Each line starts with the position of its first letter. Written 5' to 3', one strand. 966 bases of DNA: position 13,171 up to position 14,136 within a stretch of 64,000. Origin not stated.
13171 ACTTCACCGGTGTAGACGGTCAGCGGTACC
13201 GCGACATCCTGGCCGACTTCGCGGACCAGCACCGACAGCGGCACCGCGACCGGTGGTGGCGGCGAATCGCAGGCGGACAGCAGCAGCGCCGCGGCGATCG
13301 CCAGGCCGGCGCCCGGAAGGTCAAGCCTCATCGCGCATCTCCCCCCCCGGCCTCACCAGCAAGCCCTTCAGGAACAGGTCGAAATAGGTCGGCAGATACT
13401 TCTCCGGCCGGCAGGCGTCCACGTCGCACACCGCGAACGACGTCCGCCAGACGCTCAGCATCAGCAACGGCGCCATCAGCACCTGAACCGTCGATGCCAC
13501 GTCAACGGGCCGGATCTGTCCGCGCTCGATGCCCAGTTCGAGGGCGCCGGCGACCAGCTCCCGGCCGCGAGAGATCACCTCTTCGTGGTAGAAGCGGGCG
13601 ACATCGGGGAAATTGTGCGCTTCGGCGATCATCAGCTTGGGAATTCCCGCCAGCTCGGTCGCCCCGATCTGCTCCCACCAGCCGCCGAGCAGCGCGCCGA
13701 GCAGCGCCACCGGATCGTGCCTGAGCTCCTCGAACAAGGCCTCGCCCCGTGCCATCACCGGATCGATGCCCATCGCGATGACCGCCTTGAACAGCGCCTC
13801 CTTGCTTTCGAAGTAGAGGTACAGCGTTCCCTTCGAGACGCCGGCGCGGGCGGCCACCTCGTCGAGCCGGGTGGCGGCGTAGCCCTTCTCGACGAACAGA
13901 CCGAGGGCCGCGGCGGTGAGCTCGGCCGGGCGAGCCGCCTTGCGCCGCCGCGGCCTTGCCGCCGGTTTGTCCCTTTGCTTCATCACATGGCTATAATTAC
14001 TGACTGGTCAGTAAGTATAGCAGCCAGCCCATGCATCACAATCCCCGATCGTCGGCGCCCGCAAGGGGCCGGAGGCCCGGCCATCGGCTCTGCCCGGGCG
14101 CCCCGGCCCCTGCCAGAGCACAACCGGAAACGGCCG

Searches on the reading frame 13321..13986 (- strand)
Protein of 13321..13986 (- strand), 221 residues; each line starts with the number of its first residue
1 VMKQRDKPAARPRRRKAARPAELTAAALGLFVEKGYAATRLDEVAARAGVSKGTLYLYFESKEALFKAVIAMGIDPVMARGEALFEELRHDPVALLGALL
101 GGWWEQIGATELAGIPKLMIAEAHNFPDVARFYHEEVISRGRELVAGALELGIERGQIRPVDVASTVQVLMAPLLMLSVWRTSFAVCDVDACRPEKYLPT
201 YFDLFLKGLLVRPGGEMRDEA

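Call 41: search_protein_families(library=pfam, proteins=[window:13321-13986:-], max_evalue=0.01)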
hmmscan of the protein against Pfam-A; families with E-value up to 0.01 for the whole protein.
window:13321-13986:- (221 aa): 3 families
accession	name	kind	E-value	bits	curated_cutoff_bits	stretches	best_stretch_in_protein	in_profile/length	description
PF00440.29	TetR_N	-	2e-18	66.3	24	1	24-69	2-47/47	Bacterial regulatory proteins, tetR family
PF16859.10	TetR_C_11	-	1.6e-08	35.3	32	1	98-177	13-93/113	Tetracyclin repressor-like, C-terminal domain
PF14246.11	TetR_C_7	-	1.4e-06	28.7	22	1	114-188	21-95/119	AefR-like transcriptional repressor, C-terminal domain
